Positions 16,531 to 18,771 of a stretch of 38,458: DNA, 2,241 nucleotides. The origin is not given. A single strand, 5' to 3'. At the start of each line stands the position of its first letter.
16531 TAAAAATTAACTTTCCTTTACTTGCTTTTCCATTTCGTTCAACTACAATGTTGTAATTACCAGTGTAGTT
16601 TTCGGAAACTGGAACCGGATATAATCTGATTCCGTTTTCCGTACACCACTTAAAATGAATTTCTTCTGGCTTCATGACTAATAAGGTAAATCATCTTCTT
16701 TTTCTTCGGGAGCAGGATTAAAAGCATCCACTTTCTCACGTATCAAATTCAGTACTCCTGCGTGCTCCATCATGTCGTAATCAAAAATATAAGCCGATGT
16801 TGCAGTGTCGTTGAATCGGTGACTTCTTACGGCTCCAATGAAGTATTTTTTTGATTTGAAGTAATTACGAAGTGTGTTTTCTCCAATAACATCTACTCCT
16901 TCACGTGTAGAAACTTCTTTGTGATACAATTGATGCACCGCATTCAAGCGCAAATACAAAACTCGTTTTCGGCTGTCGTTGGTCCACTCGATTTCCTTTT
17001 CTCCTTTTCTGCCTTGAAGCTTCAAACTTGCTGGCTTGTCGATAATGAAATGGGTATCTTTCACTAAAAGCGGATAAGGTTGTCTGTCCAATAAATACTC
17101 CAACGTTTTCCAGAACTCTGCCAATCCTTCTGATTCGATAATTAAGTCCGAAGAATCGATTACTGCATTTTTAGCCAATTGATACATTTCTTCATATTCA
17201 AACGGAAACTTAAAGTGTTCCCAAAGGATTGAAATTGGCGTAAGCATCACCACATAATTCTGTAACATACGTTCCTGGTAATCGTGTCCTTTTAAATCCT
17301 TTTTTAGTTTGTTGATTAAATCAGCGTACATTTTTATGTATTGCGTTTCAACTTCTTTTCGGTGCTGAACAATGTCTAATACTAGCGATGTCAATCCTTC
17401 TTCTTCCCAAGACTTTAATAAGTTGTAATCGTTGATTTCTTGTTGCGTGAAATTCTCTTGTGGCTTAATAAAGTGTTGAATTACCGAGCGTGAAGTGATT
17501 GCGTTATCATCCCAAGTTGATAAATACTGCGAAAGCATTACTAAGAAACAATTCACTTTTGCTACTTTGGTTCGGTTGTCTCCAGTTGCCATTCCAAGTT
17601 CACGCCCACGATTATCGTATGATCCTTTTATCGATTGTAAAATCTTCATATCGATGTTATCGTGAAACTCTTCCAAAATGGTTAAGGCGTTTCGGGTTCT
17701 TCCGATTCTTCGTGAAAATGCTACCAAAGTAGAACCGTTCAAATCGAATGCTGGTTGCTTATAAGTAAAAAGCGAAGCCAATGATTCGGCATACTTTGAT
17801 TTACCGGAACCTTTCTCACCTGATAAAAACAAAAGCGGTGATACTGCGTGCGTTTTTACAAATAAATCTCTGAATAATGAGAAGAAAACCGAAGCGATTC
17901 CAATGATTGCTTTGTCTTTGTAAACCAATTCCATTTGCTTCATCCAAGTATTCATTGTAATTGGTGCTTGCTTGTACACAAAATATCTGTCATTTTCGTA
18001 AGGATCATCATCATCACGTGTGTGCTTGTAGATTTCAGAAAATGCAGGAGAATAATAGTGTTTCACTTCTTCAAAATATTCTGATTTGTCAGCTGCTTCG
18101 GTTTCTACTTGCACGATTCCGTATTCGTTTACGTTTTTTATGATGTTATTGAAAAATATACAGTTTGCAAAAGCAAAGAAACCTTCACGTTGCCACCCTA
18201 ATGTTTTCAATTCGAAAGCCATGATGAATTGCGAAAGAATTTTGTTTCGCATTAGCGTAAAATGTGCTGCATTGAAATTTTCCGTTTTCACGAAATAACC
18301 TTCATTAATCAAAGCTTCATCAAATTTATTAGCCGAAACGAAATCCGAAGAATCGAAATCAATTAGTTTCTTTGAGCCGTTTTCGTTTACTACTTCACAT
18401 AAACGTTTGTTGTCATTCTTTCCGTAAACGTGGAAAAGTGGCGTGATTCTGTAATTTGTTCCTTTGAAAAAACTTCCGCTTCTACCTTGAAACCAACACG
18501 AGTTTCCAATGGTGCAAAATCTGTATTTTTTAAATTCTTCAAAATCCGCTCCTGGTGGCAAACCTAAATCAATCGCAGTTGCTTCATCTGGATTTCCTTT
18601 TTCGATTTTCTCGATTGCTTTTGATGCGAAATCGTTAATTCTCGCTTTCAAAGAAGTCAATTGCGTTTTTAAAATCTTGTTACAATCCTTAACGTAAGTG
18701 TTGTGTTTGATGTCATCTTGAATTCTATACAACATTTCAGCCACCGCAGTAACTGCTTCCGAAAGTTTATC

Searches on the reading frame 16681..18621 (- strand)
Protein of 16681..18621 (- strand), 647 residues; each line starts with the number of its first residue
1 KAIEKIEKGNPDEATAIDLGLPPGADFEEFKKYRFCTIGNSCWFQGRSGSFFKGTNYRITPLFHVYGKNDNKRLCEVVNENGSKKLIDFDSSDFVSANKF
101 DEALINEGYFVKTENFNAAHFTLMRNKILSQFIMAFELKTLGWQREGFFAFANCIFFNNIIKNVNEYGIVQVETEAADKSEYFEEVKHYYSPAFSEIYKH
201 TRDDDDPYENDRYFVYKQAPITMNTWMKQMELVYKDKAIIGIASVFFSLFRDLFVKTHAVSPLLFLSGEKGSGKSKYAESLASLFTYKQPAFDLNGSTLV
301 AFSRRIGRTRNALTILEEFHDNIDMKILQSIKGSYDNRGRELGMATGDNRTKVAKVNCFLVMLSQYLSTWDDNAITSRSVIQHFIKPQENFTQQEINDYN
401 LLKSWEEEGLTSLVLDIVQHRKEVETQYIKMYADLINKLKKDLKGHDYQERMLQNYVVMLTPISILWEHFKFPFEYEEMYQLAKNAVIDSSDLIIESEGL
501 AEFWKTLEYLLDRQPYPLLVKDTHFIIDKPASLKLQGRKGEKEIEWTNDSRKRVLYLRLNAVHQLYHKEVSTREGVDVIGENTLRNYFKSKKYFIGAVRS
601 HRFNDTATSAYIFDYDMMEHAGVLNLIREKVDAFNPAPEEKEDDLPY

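Call 65: find_homologous_proteins(query=window:16681-18621:-, max_evalue=1e-10)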
Query window:16681-18621:- (647 aa): 421 proteins with E <= 1e-10 among 8000 candidates; the best 120 are listed.
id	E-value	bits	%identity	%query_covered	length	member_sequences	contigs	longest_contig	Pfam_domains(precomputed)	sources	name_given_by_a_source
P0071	0.0e+0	1467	99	100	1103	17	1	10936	PF08275.18,PF13155.13,PF01807.26,PF13662.13,PF01751.29,PF13362.13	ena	-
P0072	0.0e+0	1406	94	100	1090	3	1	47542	PF08275.18,PF13155.13,PF01807.26,PF13662.13,PF01751.29,PF13362.13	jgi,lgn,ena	jgi:DNA primase catalytic core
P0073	0.0e+0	1350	90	100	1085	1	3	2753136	PF08275.18,PF13155.13,PF01807.26,PF13662.13,PF01751.29,PF13362.13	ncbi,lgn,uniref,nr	ncbi:MAG: DNA primase [Flavobacterium sp.]|uniref:DNA primase n=1 Tax=Flavobacterium sp. TaxID=239 R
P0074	0.0e+0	1349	89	100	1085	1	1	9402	PF08275.18,PF13155.13,PF01807.26,PF13662.13,PF01751.29,PF13362.13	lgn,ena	-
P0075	0.0e+0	1341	89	100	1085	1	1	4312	PF08275.18,PF13155.13,PF01807.26,PF13662.13,PF01751.29,PF13362.13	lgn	-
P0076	0.0e+0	1333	88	100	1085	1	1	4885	PF08275.18,PF13155.13,PF01807.26,PF13662.13,PF01751.29,PF13362.13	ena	-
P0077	0.0e+0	1330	88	100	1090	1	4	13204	PF08275.18,PF13155.13,PF01807.26,PF13662.13,PF01751.29,PF13362.13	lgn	-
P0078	0.0e+0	1327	88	100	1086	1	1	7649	PF08275.18,PF13155.13,PF01807.26,PF13662.13,PF01751.29,PF13362.13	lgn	-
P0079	0.0e+0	1326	89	100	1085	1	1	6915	PF08275.18,PF13155.13,PF01807.26,PF13662.13,PF01751.29,PF13362.13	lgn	-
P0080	0.0e+0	1326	88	100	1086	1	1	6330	PF08275.18,PF13155.13,PF01807.26,PF13662.13,PF01751.29,PF13362.13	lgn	-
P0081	0.0e+0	1326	90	98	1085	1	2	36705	PF08275.18,PF13155.13,PF01807.26,PF13662.13,PF01751.29,PF13362.13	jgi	jgi:DNA primase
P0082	0.0e+0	1325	88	100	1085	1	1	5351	PF08275.18,PF13155.13,PF01807.26,PF13662.13,PF01751.29,PF13362.13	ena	-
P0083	0.0e+0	1325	88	100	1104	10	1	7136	PF08275.18,PF13155.13,PF01807.26,PF13662.13,PF01751.29,PF13362.13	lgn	-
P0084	0.0e+0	1322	87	100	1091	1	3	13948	PF08275.18,PF13155.13,PF01807.26,PF13662.13,PF01751.29,PF13362.13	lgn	-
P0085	0.0e+0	1319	90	98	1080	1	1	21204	PF08275.18,PF13155.13,PF01807.26,PF13662.13,PF01751.29,PF13362.13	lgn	-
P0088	0.0e+0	1309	87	100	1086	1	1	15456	PF08275.18,PF13155.13,PF01807.26,PF13662.13,PF01751.29,PF13362.13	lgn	-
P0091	0.0e+0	1291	85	100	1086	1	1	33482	PF08275.18,PF13155.13,PF01807.26,PF13662.13,PF01751.29,PF13362.13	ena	-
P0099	0.0e+0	1086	73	100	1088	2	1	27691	PF08275.18,PF13155.13,PF01807.26,PF13662.13,PF01751.29,PF13362.13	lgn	-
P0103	0.0e+0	1027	69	99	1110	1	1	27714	PF08275.18,PF13155.13,PF01807.26,PF13662.13,PF01751.29,PF13362.13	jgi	jgi:DNA primase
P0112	1.2e-285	967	65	98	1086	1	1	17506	PF08275.18,PF13155.13,PF01807.26,PF13662.13,PF01751.29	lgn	-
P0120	4.2e-282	955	64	99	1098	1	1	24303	PF08275.18,PF13155.13,PF01807.26,PF13662.13,PF01751.29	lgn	-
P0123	1.9e-277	940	63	100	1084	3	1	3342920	PF08275.18,PF13155.13,PF01807.26,PF13662.13,PF01751.29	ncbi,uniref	ncbi:DNA primase [Flavobacterium columnare]|uniref:DNA primase n=1 Tax=Flavobacterium columnare TaxI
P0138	1.8e-270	917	62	100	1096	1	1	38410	PF08275.18,PF13155.13,PF01807.26,PF13662.13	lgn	-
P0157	9.9e-262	888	60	100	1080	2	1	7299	PF08275.18,PF13155.13,PF01807.26,PF13662.13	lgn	-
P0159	2.1e-258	877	61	100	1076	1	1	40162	PF08275.18,PF13155.13,PF01807.26,PF13662.13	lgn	-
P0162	1.2e-248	845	59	98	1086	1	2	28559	PF08275.18,PF13155.13,PF01807.26,PF13662.13,PF13362.13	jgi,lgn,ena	jgi:DNA primase catalytic core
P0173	2.8e-238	811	56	100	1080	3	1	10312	PF08275.18,PF13155.13,PF01807.26,PF13662.13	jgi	jgi:DNA primase catalytic core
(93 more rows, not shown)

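Call 77: predict_structure(alignment_id=A5)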
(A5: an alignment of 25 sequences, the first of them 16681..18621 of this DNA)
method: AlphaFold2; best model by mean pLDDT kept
length: 647 residues; sequences in the alignment: 25
mean_pLDDT: 69.1   pTM: 0.47
mean pLDDT of the five models: 69.1, 66.5, 65.4, 64.9, 62.8
residues with pLDDT >= 90: 83; 70-90: 294; 50-70: 106; < 50: 164
segments of 3 or more residues with pLDDT < 50: 1-9, 203-214, 263-320, 330-389, 491-496, 631-647
pLDDT, mean of each block of 10 residues (from residue 1): 42 62 83 88 86 92 76 87 87 87 88 89 90 78 66 72 80 63 69 68 44 56 88 75 75 67 41 35 40 30 37 45 51 43 35 37 38 34 38 73 69 79 89 92 74 80 92 91 75 49 83 81 91 81 84 91 87 72 75 83 89 86 73 42 39
secondary structure, 60 per line:
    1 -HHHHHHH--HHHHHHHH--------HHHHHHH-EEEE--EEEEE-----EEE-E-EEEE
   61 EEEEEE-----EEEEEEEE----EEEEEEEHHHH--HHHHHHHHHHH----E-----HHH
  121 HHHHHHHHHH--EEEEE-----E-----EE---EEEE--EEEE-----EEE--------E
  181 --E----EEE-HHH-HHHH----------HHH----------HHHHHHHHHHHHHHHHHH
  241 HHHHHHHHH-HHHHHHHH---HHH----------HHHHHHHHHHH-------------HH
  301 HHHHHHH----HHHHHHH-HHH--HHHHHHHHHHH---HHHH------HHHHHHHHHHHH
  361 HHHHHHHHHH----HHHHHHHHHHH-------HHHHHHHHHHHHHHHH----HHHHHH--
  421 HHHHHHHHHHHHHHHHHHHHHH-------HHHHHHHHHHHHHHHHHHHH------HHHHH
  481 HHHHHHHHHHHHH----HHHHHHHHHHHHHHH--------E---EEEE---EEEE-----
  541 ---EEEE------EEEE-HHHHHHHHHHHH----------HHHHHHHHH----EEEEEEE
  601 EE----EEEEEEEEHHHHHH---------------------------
elements in order: H2-8 H11-18 H27-33 E35-38 E41-45 E51-53 E57-66 E72-79 E84-90 H91-94 H97-107 H118-130 E133-137 E154-157 E160-163 E169-171 E188-190 H196-199 H223-249 H251-258 H275-285 H299-307 H312-318 H325-335 H339-342 H349-370 H375-385 H393-408 H413-418 H421-442 H450-469 H476-493 H498-512 E525-528 E532-535 E544-547 E554-557 H559-570 H581-589 E594-602 E607-614 H615-620

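Call 79: fold_search(model_id=the predicted structure, library=pdb)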
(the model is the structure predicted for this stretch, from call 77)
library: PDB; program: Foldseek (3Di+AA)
matches with E <= 10: 233; with E <= 0.001: 4
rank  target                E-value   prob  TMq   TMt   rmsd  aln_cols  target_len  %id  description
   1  5dgk_B                8.3e-07  1.00  0.39  0.47  12.6       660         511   10  SCCmec type IV Cch - active helicase (released 2016-08-24)
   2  5dgk_A                5.5e-06  1.00  0.41  0.49  12.1       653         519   11  SCCmec type IV Cch - active helicase (released 2016-08-24)
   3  8tch_B                2.4e-04  1.00  0.38  0.48  12.4       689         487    9  Initiation of replication protein with helicase activity encoded by Pathogenicity Island SaPIBov1 (released 2024-07-03)
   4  8tch_A                3.3e-04  1.00  0.38  0.47  13.6       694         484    8  Initiation of replication protein with helicase activity encoded by Pathogenicity Island SaPIBov1 (released 2024-07-03)
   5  7pr1_A                1.2e-01  0.11  0.08  0.09  31.1       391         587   11  Structure of CtAtm1 in the occluded conformation with ATP bound (released 2022-08-10)
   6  7pub_DC               2.5e-01  0.04  0.07  0.05  34.0       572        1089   12  Late assembly intermediate of the Trypanosoma brucei mitoribosomal small subunit (released 2022-05-04)
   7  8vpb_A                6.6e-01  0.05  0.09  0.08  31.8       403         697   11  Cryo-EM structure of the ABC transporter PCAT1 bound with MgADP_Class_2 (released 2024-10-30)
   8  5g3q_A                7.7e-01  0.82  0.09  0.51   4.0        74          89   15  Crystal structure of a hypothetical domain in WNK1 (released 2017-05-31)
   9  3to1_A                7.7e-01  0.18  0.06  0.16  12.7       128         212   13  Two surfaces on Rtt106 mediate histone binding and chaperone activity (released 2011-12-21)
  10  7qpg_W                1.2e+00  0.03  0.07  0.06  24.1       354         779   12  Human RZZ kinetochore corona complex. (released 2022-03-16)
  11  6rag_B                1.3e+00  0.03  0.09  0.09  31.5       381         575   15  Heterodimeric ABC exporter TmrAB in inward-facing wide conformation under turnover conditions (released 2019-07-31)
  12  2okl_A                1.4e+00  0.08  0.06  0.16  12.7       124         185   10  Crystal structure of Peptide Deformylase 2 with actinonin from Bacillus cereus (released 2008-01-15)
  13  5l22_B                1.5e+00  0.04  0.09  0.11  31.4       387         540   10  PrtD T1SS ABC transporter (released 2017-03-08)
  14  3hm8_A                1.5e+00  0.03  0.10  0.13  20.8       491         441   10  Crystal structure of the C-terminal Hexokinase domain of human HK3 (released 2009-08-11)
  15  3tvv_B                1.6e+00  0.10  0.06  0.15  15.0       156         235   10  Structure of the tandem PH domains of Rtt106 (residues 68-315) (released 2012-02-01)
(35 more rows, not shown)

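Call 82: find_encoding_contigs(protein=P0103, flank=10000, max_places=1)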
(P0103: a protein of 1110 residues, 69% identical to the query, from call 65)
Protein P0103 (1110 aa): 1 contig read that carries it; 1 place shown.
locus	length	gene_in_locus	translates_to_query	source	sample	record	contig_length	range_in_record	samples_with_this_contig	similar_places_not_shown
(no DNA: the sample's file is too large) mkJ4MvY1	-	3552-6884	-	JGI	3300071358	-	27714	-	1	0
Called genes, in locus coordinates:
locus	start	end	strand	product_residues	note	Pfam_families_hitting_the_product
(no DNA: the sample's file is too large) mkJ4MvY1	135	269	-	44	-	-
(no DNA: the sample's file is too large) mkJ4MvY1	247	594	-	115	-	-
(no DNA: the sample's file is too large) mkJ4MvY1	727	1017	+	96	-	-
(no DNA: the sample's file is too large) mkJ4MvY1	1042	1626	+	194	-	PF00196:GerE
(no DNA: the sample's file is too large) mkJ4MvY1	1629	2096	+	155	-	-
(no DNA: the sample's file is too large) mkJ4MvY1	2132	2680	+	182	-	-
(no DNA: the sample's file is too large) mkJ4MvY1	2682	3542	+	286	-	PF02086:MethyltransfD12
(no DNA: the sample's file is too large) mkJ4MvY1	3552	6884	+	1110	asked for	PF01807:Zn_ribbon_DnaG, PF08275:DNAG_N, PF01751:Toprim (faint), PF13155:Toprim_2, PF13362:Toprim_3, PF13662:Toprim_4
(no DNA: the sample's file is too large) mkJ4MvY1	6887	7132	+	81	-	-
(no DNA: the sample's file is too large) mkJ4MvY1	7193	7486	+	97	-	-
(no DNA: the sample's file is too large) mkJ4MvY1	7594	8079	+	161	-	-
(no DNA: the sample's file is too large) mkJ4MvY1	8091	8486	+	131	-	-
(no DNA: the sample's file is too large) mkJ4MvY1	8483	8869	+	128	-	-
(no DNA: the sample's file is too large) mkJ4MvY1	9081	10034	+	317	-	PF00078:RVT_1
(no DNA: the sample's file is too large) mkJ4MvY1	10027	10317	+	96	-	-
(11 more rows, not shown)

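Call 83: find_encoding_contigs(protein=P0078, flank=10000, max_places=1)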
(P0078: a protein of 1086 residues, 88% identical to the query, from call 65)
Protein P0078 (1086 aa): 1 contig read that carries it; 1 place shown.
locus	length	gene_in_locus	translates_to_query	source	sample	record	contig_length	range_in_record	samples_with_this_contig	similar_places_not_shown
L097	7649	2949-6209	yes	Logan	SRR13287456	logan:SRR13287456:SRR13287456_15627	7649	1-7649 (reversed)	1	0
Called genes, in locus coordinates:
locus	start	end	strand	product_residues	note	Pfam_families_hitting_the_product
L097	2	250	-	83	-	?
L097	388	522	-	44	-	-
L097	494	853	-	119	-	-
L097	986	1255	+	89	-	-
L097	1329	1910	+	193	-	PF00196:GerE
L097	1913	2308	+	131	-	-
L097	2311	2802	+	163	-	-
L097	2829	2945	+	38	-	-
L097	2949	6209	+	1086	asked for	PF01807:Zn_ribbon_DnaG, PF08275:DNAG_N, PF01751:Toprim (weak), PF13155:Toprim_2, PF13362:Toprim_3 (weak), PF13662:Toprim_4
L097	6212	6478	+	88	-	-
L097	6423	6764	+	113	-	PF22083:I-HmuI_NUMOD-like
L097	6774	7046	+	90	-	-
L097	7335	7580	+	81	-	-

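Call 84: find_encoding_contigs(protein=P0138, flank=10000, max_places=1)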
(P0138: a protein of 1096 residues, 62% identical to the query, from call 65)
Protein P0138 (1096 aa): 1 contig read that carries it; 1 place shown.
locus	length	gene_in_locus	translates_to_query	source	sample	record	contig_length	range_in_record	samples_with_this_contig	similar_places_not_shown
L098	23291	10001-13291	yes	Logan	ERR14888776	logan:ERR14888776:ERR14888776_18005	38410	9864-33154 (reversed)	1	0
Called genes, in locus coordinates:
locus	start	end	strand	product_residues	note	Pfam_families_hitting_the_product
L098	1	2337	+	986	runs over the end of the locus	PF10145:PhageMin_Tail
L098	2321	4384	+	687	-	-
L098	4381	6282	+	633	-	-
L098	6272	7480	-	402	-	PF17293:Arm-DNA-bind_5, PF13102:Phage_int_SAM_5, PF00589:Phage_integrase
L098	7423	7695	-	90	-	-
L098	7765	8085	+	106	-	-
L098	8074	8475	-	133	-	-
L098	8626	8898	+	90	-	-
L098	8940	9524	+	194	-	PF00196:GerE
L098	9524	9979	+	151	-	-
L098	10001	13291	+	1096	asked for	PF01807:Zn_ribbon_DnaG, PF08275:DNAG_N, PF13155:Toprim_2, PF13662:Toprim_4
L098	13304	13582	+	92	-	-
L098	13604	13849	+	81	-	-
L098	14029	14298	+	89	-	-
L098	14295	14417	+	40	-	-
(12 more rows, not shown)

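Call 86: find_encoding_contigs(protein=P0173, flank=10000, max_places=1)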
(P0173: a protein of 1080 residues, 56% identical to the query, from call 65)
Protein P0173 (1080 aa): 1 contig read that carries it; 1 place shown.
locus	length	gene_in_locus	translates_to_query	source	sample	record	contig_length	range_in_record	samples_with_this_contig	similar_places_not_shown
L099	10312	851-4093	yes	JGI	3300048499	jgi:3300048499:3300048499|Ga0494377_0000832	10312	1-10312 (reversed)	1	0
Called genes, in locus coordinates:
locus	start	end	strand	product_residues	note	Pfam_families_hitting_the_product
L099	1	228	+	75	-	?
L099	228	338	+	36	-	-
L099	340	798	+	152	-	-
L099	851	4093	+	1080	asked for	PF01807:Zn_ribbon_DnaG, PF08275:DNAG_N, PF13155:Toprim_2, PF13662:Toprim_4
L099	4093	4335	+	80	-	-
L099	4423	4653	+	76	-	PF23858:DUF7220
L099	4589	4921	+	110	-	-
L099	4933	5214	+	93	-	PF11325:DUF3127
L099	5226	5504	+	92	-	-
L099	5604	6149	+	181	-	-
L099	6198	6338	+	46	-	-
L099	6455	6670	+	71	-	-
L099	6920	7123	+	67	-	-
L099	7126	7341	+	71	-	-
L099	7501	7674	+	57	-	-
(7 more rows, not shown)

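Call 87: find_encoding_contigs(protein=P0120, flank=10000, max_places=1)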
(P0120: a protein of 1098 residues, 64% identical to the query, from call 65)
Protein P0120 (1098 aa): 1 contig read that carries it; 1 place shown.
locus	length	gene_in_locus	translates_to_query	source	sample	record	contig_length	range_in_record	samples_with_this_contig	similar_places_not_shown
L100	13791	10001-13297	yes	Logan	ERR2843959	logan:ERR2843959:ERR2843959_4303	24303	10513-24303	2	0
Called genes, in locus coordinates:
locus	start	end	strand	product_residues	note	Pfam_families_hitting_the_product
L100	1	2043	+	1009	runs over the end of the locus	PF10145:PhageMin_Tail (weak)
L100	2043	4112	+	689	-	-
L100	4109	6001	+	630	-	-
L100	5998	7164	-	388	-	PF00589:Phage_integrase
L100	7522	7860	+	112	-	-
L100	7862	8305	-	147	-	-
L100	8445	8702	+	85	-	-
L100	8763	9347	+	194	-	PF00196:GerE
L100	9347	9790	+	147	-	-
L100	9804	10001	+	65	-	-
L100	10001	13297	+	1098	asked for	PF01807:Zn_ribbon_DnaG, PF08275:DNAG_N, PF01751:Toprim (weak), PF13155:Toprim_2, PF13662:Toprim_4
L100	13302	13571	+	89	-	-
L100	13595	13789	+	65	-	?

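Call 89: find_encoding_contigs(protein=P0159, flank=10000, max_places=1)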
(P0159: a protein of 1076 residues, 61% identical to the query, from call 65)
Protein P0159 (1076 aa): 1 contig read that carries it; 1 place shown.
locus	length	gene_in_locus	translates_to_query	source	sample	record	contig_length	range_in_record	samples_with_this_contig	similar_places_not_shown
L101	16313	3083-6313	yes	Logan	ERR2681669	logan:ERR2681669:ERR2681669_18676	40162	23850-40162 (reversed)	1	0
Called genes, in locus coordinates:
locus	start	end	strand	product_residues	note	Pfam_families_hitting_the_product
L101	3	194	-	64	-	?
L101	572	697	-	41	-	-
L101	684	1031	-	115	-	-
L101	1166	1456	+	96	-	-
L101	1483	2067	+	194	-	PF00196:GerE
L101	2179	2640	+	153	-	-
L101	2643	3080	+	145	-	-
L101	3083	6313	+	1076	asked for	PF01807:Zn_ribbon_DnaG, PF08275:DNAG_N, PF13155:Toprim_2, PF13662:Toprim_4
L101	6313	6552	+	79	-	-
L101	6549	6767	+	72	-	PF23858:DUF7220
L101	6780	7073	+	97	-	-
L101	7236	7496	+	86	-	-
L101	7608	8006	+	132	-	-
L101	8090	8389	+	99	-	-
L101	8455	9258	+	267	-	PF02899:Phage_int_SAM_1 (faint), PF13495:Phage_int_SAM_4 (weak), PF00589:Phage_integrase, PF22823:MrpR_C_cat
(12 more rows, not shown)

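Call 90: find_encoding_contigs(protein=P0123, flank=10000, max_places=1)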
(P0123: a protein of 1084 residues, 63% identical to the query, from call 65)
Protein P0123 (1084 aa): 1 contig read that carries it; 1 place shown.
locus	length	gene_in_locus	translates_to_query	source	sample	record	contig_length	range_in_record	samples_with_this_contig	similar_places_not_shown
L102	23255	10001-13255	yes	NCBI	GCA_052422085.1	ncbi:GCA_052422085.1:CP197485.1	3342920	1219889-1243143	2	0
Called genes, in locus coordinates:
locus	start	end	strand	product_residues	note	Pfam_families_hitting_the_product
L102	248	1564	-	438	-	PF05221:AdoHcyase, PF02826:2-Hacid_dh_C, PF00670:AdoHcyase_NAD, PF07991:KARI_N (faint), PF13241:NAD_binding_7 (weak)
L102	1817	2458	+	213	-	PF01648:ACPS (weak)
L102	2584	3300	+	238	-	PF01884:PcrB, PF01180:DHO_dh, PF00977:His_biosynth, PF03060:NMO (weak)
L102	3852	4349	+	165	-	PF13384:HTH_23 (weak)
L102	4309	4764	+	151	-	PF13358:DDE_3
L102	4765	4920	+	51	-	-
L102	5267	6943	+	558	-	PF01289:Thiol_cytolysin, PF21230:Nakanori (weak)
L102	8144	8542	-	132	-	-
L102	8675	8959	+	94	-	-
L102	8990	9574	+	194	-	PF00196:GerE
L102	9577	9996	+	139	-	-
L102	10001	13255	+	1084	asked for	PF01807:Zn_ribbon_DnaG, PF08275:DNAG_N, PF01751:Toprim (weak), PF13155:Toprim_2, PF13662:Toprim_4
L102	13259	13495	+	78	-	-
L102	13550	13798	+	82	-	-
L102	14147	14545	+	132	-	-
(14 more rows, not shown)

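Call 95: find_encoding_contigs(protein=P0157, flank=10000, max_places=2)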
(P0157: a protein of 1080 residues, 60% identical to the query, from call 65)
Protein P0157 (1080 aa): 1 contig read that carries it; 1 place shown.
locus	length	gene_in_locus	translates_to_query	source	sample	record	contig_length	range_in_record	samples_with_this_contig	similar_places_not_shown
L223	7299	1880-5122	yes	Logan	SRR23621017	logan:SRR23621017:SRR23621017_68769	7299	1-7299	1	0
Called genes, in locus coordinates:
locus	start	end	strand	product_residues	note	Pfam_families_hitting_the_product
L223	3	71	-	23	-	?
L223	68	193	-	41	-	-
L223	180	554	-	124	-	-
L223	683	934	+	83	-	-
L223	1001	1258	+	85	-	PF00196:GerE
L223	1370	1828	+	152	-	-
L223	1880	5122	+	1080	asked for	PF01807:Zn_ribbon_DnaG, PF08275:DNAG_N, PF13155:Toprim_2, PF13662:Toprim_4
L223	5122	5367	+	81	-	-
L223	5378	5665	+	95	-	-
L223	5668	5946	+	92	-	PF11325:DUF3127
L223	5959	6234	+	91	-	-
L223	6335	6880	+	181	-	-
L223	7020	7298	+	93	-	?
